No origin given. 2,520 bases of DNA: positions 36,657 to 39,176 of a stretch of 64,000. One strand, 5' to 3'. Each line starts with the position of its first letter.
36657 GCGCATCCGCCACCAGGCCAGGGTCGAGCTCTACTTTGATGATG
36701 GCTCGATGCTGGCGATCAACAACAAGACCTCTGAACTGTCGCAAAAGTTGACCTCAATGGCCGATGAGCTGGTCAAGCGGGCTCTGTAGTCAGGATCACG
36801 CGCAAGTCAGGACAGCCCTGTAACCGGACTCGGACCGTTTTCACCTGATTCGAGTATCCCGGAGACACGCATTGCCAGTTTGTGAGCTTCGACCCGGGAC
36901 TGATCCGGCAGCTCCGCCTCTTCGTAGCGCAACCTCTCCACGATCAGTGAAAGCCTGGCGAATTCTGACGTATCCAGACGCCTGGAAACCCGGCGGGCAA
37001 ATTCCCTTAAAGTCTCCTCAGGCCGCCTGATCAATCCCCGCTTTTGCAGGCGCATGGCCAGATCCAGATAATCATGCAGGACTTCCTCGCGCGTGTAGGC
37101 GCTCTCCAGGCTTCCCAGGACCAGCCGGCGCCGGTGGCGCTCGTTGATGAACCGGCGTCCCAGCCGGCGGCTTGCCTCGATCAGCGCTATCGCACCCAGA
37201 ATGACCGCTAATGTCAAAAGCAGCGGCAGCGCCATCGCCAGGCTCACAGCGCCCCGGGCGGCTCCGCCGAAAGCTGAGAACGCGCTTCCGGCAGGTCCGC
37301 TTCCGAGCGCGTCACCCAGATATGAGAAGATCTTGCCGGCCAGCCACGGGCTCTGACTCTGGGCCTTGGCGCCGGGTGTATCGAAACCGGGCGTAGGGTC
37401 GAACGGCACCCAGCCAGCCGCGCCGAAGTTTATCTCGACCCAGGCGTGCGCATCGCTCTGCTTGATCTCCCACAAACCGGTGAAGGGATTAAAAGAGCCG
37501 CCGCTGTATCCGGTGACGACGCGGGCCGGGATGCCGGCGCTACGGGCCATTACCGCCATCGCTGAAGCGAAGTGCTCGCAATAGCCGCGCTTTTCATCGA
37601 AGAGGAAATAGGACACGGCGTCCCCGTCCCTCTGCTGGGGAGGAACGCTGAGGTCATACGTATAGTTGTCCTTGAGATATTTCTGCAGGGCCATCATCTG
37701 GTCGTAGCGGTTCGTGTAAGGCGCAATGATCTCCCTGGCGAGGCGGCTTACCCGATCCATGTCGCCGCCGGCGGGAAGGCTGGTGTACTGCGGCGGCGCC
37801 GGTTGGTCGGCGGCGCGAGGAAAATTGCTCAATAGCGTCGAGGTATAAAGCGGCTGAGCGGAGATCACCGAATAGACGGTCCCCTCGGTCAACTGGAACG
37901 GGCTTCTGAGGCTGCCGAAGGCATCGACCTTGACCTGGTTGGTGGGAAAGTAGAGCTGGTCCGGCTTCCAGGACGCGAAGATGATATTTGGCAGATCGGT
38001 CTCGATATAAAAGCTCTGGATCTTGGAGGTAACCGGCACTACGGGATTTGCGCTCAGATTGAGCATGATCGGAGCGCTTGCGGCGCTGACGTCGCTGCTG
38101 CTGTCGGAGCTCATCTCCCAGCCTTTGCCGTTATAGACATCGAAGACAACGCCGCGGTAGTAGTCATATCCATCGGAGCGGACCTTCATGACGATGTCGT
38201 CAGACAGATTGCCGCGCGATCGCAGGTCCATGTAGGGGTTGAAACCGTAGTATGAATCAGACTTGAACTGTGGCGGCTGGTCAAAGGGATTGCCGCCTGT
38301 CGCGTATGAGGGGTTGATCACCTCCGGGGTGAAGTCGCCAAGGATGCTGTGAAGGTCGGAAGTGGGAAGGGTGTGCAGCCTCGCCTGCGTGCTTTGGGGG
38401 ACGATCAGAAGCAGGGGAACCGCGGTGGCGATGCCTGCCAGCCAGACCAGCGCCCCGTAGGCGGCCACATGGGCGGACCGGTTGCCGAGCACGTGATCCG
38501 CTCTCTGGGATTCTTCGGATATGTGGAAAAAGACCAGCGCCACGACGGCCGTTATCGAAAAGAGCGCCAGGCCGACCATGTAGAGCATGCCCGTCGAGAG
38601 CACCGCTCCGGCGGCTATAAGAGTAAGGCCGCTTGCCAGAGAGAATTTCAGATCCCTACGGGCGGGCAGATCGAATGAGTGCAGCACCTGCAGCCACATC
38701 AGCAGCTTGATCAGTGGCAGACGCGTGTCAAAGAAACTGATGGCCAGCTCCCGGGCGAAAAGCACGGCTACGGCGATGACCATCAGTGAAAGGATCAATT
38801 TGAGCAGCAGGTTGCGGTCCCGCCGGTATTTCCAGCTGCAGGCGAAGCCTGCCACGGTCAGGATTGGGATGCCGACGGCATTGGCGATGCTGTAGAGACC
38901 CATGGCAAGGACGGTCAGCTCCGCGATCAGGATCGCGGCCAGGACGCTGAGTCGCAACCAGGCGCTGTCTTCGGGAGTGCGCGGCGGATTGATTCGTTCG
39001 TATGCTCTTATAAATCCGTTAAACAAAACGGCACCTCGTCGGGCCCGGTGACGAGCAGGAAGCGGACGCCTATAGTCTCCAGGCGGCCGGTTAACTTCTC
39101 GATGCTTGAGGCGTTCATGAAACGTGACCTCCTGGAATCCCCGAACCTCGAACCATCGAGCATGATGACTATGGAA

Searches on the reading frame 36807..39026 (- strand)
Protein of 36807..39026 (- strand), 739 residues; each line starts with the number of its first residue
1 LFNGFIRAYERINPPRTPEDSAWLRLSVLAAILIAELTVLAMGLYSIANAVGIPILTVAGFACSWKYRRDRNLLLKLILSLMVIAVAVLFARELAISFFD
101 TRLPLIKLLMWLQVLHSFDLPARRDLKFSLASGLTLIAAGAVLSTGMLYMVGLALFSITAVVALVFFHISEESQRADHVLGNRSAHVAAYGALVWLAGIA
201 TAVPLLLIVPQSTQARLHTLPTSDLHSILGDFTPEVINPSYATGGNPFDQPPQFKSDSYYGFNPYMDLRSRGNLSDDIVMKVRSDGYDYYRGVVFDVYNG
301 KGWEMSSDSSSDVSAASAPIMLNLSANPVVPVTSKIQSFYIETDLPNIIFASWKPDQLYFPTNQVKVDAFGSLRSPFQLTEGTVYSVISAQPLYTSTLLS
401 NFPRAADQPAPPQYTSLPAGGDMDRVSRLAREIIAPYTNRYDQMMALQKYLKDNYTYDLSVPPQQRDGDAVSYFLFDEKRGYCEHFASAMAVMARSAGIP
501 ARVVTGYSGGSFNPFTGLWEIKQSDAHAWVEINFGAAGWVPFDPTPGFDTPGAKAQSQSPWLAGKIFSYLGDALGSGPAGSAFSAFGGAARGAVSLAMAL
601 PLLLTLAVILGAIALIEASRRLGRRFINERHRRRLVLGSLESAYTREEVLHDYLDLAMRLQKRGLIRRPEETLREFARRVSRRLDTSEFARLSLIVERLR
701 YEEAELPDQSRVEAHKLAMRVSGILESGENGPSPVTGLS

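Call 11: search_protein_families(library=pfam, proteins=[window:36807-39026:-])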
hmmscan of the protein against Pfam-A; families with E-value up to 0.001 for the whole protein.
window:36807-39026:- (739 aa): 3 families
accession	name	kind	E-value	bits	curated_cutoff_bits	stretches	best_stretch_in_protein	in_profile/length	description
PF01841.26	Transglut_core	-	1.4e-29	103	23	1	428-544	2-108/108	Transglutaminase-like superfamily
PF11992.13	TgpA_N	-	7e-21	75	30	1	50-395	22-332/333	TgpA N-terminal domain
PF13559.11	DUF4129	-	1.4e-06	28.7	24.8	1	653-711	2-61/69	Domain of unknown function (DUF4129)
